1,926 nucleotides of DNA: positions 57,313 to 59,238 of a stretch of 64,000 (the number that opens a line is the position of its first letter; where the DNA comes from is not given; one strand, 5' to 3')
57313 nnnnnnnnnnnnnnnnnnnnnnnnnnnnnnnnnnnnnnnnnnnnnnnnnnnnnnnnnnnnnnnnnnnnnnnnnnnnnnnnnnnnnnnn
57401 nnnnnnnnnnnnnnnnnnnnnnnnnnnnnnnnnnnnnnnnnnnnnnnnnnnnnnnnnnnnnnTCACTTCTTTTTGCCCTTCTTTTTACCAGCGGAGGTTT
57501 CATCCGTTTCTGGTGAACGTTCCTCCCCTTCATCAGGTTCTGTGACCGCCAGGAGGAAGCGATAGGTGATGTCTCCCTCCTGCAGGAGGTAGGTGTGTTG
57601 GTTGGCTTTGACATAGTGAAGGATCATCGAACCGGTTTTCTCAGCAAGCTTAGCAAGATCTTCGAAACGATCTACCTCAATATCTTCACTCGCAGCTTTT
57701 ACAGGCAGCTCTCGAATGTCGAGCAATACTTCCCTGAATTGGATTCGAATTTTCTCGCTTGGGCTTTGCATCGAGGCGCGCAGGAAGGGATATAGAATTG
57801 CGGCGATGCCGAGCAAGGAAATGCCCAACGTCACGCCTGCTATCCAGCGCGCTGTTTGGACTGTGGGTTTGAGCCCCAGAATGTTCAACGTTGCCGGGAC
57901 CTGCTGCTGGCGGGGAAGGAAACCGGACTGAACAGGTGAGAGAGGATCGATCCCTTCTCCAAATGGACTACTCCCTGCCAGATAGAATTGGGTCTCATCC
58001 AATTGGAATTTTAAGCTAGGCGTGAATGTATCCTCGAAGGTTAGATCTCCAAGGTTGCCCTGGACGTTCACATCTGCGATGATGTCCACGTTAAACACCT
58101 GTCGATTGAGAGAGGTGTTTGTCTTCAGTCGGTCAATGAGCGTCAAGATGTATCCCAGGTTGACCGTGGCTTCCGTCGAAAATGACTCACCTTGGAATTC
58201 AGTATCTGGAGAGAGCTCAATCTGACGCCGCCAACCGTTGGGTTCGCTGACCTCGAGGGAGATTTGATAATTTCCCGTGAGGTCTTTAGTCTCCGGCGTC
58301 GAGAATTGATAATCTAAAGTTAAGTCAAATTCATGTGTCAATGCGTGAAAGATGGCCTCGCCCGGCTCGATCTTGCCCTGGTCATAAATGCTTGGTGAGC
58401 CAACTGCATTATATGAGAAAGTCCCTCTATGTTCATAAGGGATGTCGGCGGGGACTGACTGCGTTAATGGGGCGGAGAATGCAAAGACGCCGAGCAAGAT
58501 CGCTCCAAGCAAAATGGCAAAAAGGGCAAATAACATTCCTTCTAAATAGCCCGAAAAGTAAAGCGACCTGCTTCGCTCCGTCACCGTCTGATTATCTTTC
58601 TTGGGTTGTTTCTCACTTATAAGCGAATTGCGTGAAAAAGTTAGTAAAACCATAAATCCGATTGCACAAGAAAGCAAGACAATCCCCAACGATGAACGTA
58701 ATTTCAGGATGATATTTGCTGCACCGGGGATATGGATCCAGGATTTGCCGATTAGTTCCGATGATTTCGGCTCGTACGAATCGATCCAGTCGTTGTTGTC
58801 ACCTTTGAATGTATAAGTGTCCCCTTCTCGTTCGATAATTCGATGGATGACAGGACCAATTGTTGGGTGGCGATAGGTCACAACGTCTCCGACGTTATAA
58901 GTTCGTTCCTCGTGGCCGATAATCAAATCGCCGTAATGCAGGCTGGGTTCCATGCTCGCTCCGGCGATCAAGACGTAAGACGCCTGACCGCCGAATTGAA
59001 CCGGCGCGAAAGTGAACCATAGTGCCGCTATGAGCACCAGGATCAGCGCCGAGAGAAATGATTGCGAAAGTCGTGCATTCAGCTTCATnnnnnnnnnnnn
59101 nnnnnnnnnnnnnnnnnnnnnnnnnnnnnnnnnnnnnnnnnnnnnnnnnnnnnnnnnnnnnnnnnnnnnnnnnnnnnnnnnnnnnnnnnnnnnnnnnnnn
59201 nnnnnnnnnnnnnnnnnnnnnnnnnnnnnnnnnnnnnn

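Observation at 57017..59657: SipW-type signal peptidase fused to a large membrane/ecto-domain, flanked by two small secreted proteins sharing a dedicated signal-peptide motif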

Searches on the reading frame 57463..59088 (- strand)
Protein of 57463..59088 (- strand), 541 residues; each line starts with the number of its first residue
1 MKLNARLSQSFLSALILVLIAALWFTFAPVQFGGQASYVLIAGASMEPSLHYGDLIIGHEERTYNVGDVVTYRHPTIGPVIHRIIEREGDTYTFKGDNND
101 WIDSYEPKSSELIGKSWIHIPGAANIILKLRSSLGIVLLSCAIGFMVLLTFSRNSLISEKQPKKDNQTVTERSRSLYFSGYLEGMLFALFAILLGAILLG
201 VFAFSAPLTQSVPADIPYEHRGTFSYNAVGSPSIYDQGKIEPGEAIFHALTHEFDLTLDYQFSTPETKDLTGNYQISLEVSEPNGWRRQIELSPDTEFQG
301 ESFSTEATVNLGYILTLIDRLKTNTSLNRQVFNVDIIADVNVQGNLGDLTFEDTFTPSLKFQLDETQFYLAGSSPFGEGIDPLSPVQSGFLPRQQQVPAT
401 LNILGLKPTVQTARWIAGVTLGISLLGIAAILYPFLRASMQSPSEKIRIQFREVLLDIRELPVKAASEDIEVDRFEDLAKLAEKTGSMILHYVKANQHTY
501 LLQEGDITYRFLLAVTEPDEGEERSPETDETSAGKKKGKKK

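Call 3: search_protein_families(library=pfam, proteins=[window:57463-59088:-], max_evalue=1)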
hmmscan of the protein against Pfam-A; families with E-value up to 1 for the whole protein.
window:57463-59088:- (541 aa): 3 families
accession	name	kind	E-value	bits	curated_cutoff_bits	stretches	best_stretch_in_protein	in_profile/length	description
PF17231.7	DUF5305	-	8.6e-12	45.4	29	1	286-511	1-217/217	Family of unknown function (DUF5305)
PF00717.28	Peptidase_S24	-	2.5e-07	30.8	23.3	1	33-108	32-105/116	Peptidase S24-like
PF10502.14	Peptidase_S26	-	2.5e-05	24.8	22.9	1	18-97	7-90/168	Signal peptidase, peptidase S26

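Call 4: search_protein_families(library=ncbifam, proteins=[window:57463-59088:-], max_evalue=1)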
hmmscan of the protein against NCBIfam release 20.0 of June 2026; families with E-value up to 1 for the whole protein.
window:57463-59088:- (541 aa): 5 families
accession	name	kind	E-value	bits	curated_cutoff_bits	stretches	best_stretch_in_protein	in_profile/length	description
TIGR02228.1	sigpep_I_arch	equivalog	5.8e-19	68.5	51.85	1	11-147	6-152/158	signal peptidase I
NF046067.1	SigPepSipWBacil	equivalog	1.4e-09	37.8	190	1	15-155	19-164/189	signal peptidase I SipW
TIGR02227.1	sigpep_I_bact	equivalog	1.8e-08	34.4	47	1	18-98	8-88/162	signal peptidase I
TIGR02754.1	sod_Ni_protease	equivalog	1.2e-05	25.7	63.25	1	41-100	3-68/90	nickel-type superoxide dismutase maturation protease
NF033218.1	anchor_AmaP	equivalog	0.11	12.3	55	1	125-203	2-71/166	alkaline shock response membrane anchor protein AmaP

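Call 5: find_homologous_proteins(query=window:57463-59088:-)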
Query window:57463-59088:- (541 aa): 293 proteins with E <= 0.001 among 8000 candidates; the best 120 are listed.
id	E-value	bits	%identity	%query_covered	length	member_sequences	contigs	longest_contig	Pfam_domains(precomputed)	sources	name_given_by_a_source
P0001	0.0e+0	1211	100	100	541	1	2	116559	PF17231.8,PF00717.29,PF10502.15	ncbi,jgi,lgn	-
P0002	0.0e+0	1176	97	100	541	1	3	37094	PF17231.8,PF00717.29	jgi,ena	-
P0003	0.0e+0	1175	97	100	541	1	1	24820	PF17231.8,PF00717.29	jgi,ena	-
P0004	0.0e+0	1117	92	99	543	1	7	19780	PF17231.8,PF00717.29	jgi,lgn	jgi:signal peptidase I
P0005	0.0e+0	1114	100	92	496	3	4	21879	PF17231.8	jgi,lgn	-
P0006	0.0e+0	1012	82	100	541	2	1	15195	PF17231.8,PF00717.29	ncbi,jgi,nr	ncbi:MAG: signal peptidase I [Anaerolineales bacterium]|nr:MAG: signal peptidase I [Anaerolineales b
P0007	1.8e-296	1002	81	100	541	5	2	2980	PF17231.8,PF00717.29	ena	-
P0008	2.6e-295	998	80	100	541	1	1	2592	PF17231.8,PF00717.29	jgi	jgi:signal peptidase I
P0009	1.1e-294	996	81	100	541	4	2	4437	PF17231.8,PF00717.29,PF10502.15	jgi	-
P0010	1.8e-293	992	81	100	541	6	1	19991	PF17231.8,PF00717.29,PF10502.15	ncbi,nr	ncbi:MAG: signal peptidase I [Anaerolineales bacterium]|nr:signal peptidase I [Anaerolineales bacter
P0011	3.0e-291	985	80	100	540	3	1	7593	PF17231.8,PF00717.29,PF10502.15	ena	-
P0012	1.1e-289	980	79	100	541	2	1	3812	PF17231.8,PF00717.29,PF10502.15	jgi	jgi:signal peptidase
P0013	1.8e-289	979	82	96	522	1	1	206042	PF17231.8,PF00717.29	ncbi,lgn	-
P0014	2.9e-289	978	80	100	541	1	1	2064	PF17231.8,PF00717.29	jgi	jgi:signal peptidase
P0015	3.3e-285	965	78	100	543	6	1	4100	PF17231.8,PF00717.29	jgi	-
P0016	7.2e-285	964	78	100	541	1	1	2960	PF17231.8,PF00717.29,PF10502.15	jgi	-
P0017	1.6e-284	963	78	100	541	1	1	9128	PF17231.8,PF00717.29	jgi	jgi:signal peptidase I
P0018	4.2e-284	961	79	100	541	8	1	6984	PF17231.8,PF00717.29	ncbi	ncbi:MAG: signal peptidase I [Anaerolineales bacterium]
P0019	1.9e-283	959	78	100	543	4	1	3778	PF17231.8,PF00717.29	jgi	jgi:signal peptidase I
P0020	2.3e-283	959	77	100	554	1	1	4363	PF17231.8,PF00717.29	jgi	-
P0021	2.3e-282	955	78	100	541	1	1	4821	PF17231.8,PF00717.29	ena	-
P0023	6.0e-281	951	78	100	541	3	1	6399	PF17231.8,PF00717.29,PF10502.15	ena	-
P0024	4.1e-280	948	79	96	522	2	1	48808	PF17231.8,PF00717.29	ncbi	-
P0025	8.2e-280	947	77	100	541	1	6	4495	PF17231.8,PF00717.29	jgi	-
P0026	3.8e-279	945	77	100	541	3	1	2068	PF17231.8,PF00717.29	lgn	-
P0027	3.1e-278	942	77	100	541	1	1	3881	PF17231.8,PF00717.29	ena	-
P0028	6.7e-277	937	78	97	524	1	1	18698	PF17231.8,PF00717.29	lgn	-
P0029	2.2e-276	936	76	100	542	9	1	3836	PF17231.8,PF00717.29,PF10502.15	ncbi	-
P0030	1.0e-275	934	77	98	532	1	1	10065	PF17231.8,PF00717.29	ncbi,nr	ncbi:MAG: signal peptidase I, partial [Chloroflexota bacterium]|nr:signal peptidase I [Chloroflexota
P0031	1.9e-275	933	76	100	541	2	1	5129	PF17231.8,PF00717.29,PF10502.15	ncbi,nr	ncbi:MAG: signal peptidase I [Anaerolineales bacterium]|nr:signal peptidase I [Anaerolineales bacter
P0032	1.3e-274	930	79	96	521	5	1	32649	PF17231.8,PF00717.29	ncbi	-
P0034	1.5e-271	920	75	100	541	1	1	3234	PF17231.8,PF00717.29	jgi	-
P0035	6.7e-264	894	76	96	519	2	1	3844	PF17231.8,PF00717.29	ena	-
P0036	3.9e-263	892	72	100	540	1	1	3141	PF17231.8,PF00717.29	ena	-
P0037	8.1e-263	891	75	100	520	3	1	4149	PF17231.8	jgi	jgi:hypothetical protein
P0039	5.5e-194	664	76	71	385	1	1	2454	PF17231.8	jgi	jgi:hypothetical protein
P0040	9.2e-163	561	49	96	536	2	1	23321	PF17231.8,PF00717.29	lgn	-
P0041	1.5e-161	557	48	96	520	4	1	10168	PF17231.8,PF00717.29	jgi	jgi:signal peptidase I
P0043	3.4e-159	549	48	96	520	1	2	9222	PF17231.8,PF00717.29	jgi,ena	-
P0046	3.3e-157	543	45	98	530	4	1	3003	PF17231.8,PF00717.29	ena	-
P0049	9.6e-156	538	48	93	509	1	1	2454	PF17231.8,PF00717.29,PF10502.15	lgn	-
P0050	1.5e-155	537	48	93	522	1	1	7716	PF17231.8,PF00717.29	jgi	jgi:signal peptidase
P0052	3.0e-152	526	46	94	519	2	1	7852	PF17231.8,PF00717.29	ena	-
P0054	6.3e-152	525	45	98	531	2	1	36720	PF17231.8,PF00717.29,PF10502.15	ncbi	ncbi:MAG: signal peptidase I [Anaerolineales bacterium]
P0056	4.5e-151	522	45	95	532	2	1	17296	PF17231.8,PF00717.29,PF10502.15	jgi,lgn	jgi:signal peptidase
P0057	1.9e-150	520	44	99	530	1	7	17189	PF17231.8,PF00717.29,PF10502.15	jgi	jgi:signal peptidase I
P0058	2.5e-150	520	47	92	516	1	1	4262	PF17231.8,PF00717.29,PF10502.15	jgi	jgi:signal peptidase I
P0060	1.3e-146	507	47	94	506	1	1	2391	PF17231.8,PF00717.29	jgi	jgi:signal peptidase I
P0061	1.6e-146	507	45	95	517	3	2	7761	PF17231.8,PF00717.29,PF10502.15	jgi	jgi:signal peptidase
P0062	9.1e-146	505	45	96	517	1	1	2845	PF17231.8,PF00717.29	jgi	jgi:signal peptidase I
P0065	2.6e-144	500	46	99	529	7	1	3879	PF17231.8,PF00717.29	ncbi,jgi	ncbi:MAG: signal peptidase I [Anaerolineales bacterium]|jgi:signal peptidase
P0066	5.9e-144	499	48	93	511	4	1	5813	PF17231.8,PF00717.29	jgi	-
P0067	6.1e-144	499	44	95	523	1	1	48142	PF17231.8,PF00717.29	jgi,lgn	jgi:signal peptidase I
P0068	2.1e-143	497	45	98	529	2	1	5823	PF17231.8,PF00717.29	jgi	jgi:signal peptidase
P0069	6.7e-141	489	44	95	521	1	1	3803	PF17231.8,PF00717.29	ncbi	-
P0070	1.1e-139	485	45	95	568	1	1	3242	PF17231.8,PF00717.29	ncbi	-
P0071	1.9e-131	458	43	96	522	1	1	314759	PF17231.8,PF00717.29,PF10502.15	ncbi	-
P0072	4.8e-131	456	41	94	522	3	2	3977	PF17231.8,PF00717.29,PF10502.15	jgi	-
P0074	5.9e-125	436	39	100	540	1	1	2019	PF17231.8,PF00717.29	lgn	-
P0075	1.4e-124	435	38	98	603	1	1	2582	PF17231.8,PF00717.29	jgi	jgi:signal peptidase I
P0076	5.3e-120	420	39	99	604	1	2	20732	PF17231.8,PF00717.29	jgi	jgi:signal peptidase I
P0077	6.5e-120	419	39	94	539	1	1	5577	PF17231.8,PF00717.29,PF10502.15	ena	-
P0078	1.1e-118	415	37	100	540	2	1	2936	PF17231.8,PF00717.29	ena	-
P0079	1.2e-118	415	40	97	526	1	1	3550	PF17231.8,PF00717.29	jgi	jgi:signal peptidase I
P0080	3.2e-118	414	38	100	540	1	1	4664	PF17231.8,PF00717.29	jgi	-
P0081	1.1e-117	412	37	99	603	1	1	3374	PF17231.8,PF00717.29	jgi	jgi:signal peptidase I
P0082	3.5e-116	407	38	95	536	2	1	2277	PF17231.8,PF00717.29,PF10502.15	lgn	-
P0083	6.2e-115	403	38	95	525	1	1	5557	PF17231.8,PF00717.29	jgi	jgi:signal peptidase I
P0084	1.1e-114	402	37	99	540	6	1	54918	PF17231.8,PF00717.29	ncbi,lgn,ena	-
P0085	2.4e-114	401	38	92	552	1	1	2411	PF17231.8,PF00717.29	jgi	jgi:signal peptidase I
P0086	2.6e-114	401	40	91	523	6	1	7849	PF17231.8,PF00717.29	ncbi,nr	ncbi:MAG: Signal peptidase [Anaerolineales bacterium]|nr:Signal peptidase [Anaerolineales bacterium]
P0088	5.4e-113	397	36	100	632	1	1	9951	PF17231.8,PF00717.29,PF10502.15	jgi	jgi:signal peptidase I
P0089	8.7e-113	396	38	94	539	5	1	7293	PF17231.8,PF00717.29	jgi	jgi:signal peptidase I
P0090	1.3e-112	395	38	93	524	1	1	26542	PF17231.8,PF00717.29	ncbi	-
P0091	3.3e-112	394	36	100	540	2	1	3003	PF17231.8,PF00717.29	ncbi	-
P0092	3.6e-112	394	37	98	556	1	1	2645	PF17231.8,PF00717.29,PF10502.15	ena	-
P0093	4.0e-112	394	37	94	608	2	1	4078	PF17231.8,PF00717.29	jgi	-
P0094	7.6e-112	393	37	93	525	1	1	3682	PF17231.8,PF00717.29,PF10502.15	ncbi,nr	ncbi:MAG TPA: signal peptidase I [Ardenticatenaceae bacterium]|nr:signal peptidase I [Ardenticatenac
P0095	1.4e-111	392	38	97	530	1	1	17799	PF17231.8,PF00717.29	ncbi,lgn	-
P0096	1.5e-111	392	39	93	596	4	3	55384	PF17231.8,PF00717.29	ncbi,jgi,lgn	-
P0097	1.5e-111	392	38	95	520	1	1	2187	PF17231.8,PF00717.29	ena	-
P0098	4.2e-111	390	38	91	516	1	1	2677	PF17231.8,PF00717.29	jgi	jgi:signal peptidase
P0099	8.2e-110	386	36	99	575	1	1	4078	PF17231.8,PF00717.29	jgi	jgi:signal peptidase I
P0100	1.4e-109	385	36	100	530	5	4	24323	PF17231.8,PF00717.29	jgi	jgi:signal peptidase I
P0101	1.5e-109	385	37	91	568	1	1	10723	PF17231.8,PF00717.29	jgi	jgi:signal peptidase I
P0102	4.0e-109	384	38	94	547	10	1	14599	PF17231.8,PF00717.29,PF10502.15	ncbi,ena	-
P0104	1.3e-108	382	37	96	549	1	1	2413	PF17231.8,PF00717.29,PF10502.15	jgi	-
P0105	1.8e-108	382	39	91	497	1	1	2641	PF17231.8,PF00717.29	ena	-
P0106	2.4e-108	381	36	96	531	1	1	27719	PF17231.8,PF00717.29,PF10502.15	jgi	jgi:signal peptidase I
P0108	8.8e-108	379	38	94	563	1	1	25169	PF17231.8,PF00717.29,PF10502.15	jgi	jgi:signal peptidase I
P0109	1.7e-107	379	37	91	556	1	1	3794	PF17231.8,PF00717.29,PF10502.15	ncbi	-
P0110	3.4e-107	377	37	90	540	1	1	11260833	PF17231.8,PF00717.29,PF10502.15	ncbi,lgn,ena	-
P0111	5.0e-107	377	37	92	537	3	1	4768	PF17231.8,PF00717.29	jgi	jgi:signal peptidase I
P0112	6.5e-107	377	38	91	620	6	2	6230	PF17231.8,PF00717.29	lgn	-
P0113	8.8e-107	376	38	94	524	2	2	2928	PF17231.8,PF00717.29,PF10502.15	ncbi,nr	ncbi:MAG: signal peptidase I [Chloroflexota bacterium]|nr:signal peptidase I [Chloroflexota bacteriu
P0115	1.1e-106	376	36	91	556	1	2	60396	PF17231.8,PF00717.29,PF10502.15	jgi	jgi:signal peptidase I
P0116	3.2e-106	374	36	95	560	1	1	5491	PF17231.8,PF00717.29,PF10502.15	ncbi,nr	ncbi:MAG TPA: signal peptidase I [Roseiflexaceae bacterium]|nr:signal peptidase I [Roseiflexaceae ba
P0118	5.0e-106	374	37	92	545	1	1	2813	PF17231.8,PF00717.29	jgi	jgi:signal peptidase I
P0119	2.8e-105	371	38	93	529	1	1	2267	PF17231.8,PF00717.29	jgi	jgi:signal peptidase I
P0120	3.2e-105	371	37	91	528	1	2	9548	PF17231.8,PF00717.29,PF10502.15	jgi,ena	-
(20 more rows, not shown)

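Call 10: find_related_loci(query=A1, collection=genome_contigs, flank=5000)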
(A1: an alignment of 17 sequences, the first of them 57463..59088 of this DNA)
Query A1 (541 aa) in genome_contigs; peptide patterns used: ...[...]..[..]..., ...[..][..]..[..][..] (x = any residue, [..] = any of these).
183 stretches matched a pattern; 133 encode a relative of the query (tblastn E <= 1e-3); the best 80 are kept; 80 distinct loci.
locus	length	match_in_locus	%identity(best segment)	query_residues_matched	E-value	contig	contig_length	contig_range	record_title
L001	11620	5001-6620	82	1-540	0e+0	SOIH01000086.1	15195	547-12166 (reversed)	MAG: Anaerolineales bacterium isolate E29_bin24 NODE_924_length_15195_cov_14.696037, whole genome shotgun sequence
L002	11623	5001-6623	82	1-541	0e+0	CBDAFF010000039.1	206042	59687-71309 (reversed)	MAG: uncultured Anaerolineales bacterium isolate MAG_101 genome assembly, contig: k141_282761, whole genome shotgun sequ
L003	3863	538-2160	79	1-541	0e+0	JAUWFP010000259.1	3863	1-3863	MAG: Anaerolineales bacterium isolate CSMAG_2219 CSMAG_2219_k141_1552528_length_3863_cov_4.8280, whole genome shotgun se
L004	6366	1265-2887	78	1-541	0e+0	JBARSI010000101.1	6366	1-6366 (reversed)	MAG: Anaerolineales bacterium isolate MFD12959_ilm_asm_bin40 k127_280766, whole genome shotgun sequence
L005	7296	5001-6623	79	1-541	0e+0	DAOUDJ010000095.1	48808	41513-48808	MAG TPA_asm: Anaerolineales bacterium isolate M42_98 k117_340901, whole genome shotgun sequence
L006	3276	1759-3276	80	1-506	0e+0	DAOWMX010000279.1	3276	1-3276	MAG TPA_asm: Anaerolineales bacterium isolate CSMAG_3013 CSMAG_3013_k141_921190_length_3276_cov_44.0271, whole genome sh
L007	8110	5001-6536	49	1-513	1e-166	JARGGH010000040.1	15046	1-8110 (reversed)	MAG: Anaerolineales bacterium isolate C14-27 NODE_40_length_15046_cov_22.720957, whole genome shotgun sequence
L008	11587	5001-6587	46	1-530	2e-162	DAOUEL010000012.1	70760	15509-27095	MAG TPA_asm: Anaerolineales bacterium isolate N6_281 k139_2141410, whole genome shotgun sequence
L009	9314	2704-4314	47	1-537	9e-161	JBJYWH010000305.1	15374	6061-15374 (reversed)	MAG: Anaerolineales bacterium isolate J5_7_160517rDrA_9 J5_7_160517rDrA_9_000000000305, whole genome shotgun sequence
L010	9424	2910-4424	47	8-513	3e-155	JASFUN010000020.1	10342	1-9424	MAG: Anaerolineales bacterium isolate D1105M02metaG_Bin_372 D1105M02metaG_FD_scaffold_2000_c1, whole genome shotgun sequ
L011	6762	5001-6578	48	3-522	8e-154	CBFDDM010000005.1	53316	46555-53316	MAG TPA_asm: uncultured Anaerolineales bacterium isolate SRR6194934_binner23_Refined_12 genome assembly, contig: ERZ7813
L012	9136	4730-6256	42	7-518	1e-136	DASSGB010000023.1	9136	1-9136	MAG TPA_asm: Anaerolineales bacterium isolate SMAG_U1021 k141_652944, whole genome shotgun sequence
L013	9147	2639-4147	43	22-528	4e-136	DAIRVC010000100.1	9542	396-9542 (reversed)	MAG TPA_asm: Anaerolineales bacterium isolate CTOTU25583 NODE_3740_length_9542_cov_4.352272, whole genome shotgun sequen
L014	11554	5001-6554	38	10-528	7e-123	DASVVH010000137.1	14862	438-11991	MAG TPA_asm: Ardenticatenaceae bacterium isolate SMAG_U3338 k141_40262, whole genome shotgun sequence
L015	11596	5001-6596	38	1-530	2e-119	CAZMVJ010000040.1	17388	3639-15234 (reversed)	MAG TPA_asm: uncultured Anaerolineaceae bacterium isolate SRP119689_co1_313 genome assembly, contig: NODE_4520_length_17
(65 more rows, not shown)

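Call 35: find_encoding_contigs(protein=P0110, flank=6000, max_places=2)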
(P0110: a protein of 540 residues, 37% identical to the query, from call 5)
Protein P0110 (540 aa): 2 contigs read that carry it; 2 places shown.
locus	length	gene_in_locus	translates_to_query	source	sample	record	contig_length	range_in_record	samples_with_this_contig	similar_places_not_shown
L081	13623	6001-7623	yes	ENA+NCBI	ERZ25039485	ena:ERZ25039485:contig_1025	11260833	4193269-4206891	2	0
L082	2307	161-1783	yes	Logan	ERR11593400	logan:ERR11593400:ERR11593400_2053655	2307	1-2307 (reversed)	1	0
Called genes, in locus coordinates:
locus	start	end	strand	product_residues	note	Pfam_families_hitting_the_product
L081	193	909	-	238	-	PF02706:Wzz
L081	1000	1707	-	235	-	PF02706:Wzz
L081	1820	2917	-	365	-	-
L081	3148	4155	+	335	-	PF12867:DinB_2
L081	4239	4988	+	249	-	-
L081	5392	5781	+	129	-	-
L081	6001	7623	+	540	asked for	PF10502:Peptidase_S26 (weak), PF00717:Peptidase_S24, PF17231:DUF5305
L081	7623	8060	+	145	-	-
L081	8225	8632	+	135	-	-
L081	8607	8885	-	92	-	-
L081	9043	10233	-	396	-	PF00091:Tubulin, PF12327:FtsZ_C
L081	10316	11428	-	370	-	PF02491:SHS2_FTSA, PF06723:MreB_Mbl, PF11104:PilM_2 (faint), PF06277:EutA (weak), PF14450:FtsA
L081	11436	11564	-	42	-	-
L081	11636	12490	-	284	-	PF08478:POTRA_1, PF03799:FtsQ_DivIB_C (weak)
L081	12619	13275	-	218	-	PF02222:ATP-grasp (weak), PF07478:Dala_Dala_lig_C, PF02786:CPSase_L_D2 (weak)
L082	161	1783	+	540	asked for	PF10502:Peptidase_S26 (weak), PF00717:Peptidase_S24, PF17231:DUF5305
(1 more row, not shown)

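Call 42: search_solved_structures(query=A4, max_evalue=1)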
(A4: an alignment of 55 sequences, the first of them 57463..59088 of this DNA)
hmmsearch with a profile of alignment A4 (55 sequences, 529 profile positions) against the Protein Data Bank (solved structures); distinct sequences matched with E-value up to 1: 9.
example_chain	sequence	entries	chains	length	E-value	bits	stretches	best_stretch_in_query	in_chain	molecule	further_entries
7p2q_A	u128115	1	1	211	4.4e-09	38.3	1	1-106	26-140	Signal peptidase complex catalytic subunit SEC11C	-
7p2p_A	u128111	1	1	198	1.4e-08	36.7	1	3-102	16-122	Signal peptidase complex catalytic subunit SEC11A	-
9rjb_A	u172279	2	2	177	8.8e-08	34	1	3-102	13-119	Signal peptidase complex catalytic subunit SEC11A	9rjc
5cwq_A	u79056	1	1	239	0.0087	17.6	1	135-210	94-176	Designed helical repeat protein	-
4n31_A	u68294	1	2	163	0.026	16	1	39-73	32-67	SipA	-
4me8_A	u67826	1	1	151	0.031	15.7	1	41-92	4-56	Signal peptidase I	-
4nv4_A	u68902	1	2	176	0.087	14.3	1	41-97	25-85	Signal peptidase I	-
4k8w_A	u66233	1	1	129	0.53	11.7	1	44-74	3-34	LepA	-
8qag_A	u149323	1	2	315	0.89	10.9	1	132-203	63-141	sc-CC-6-95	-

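Call 43: predict_structure(alignment_id=A4)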
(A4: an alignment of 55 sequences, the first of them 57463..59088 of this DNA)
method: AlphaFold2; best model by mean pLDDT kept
length: 541 residues; sequences in the alignment: 55
mean_pLDDT: 80.1   pTM: 0.62
mean pLDDT of the five models: 80.1, 77.4, 77.3, 76.5, 76.3
residues with pLDDT >= 90: 146; 70-90: 308; 50-70: 32; < 50: 55
segments of 3 or more residues with pLDDT < 50: 154-178, 374-378, 518-541
pLDDT, mean of each block of 10 residues (from residue 1): 70 83 78 77 75 86 85 86 86 77 83 89 84 83 80 48 35 42 81 91 90 90 92 84 86 93 92 96 87 96 95 90 79 94 93 94 89 54 89 89 81 94 94 80 76 78 68 83 81 84 84 64 37 35 36
secondary structure, 60 per line:
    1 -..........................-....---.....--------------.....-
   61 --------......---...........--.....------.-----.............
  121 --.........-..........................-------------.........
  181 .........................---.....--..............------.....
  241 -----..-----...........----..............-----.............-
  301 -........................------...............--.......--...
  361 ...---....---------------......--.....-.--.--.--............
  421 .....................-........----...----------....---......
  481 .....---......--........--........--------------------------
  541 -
elements in order: H2-27 E36-40 E55-59 E69-74 E78-88 E91-95 E112-120 H123-131 H133-158 H172-205 E209-213 E216-229 E253-263 E268-281 E287-299 E302-310 H311-325 E332-346 E349-355 E358-363 E367-370 E386-391 E394-398 H410-441 H443-450 E455-457 E468-471 H475-485 E489-494 E497-504 E507-514
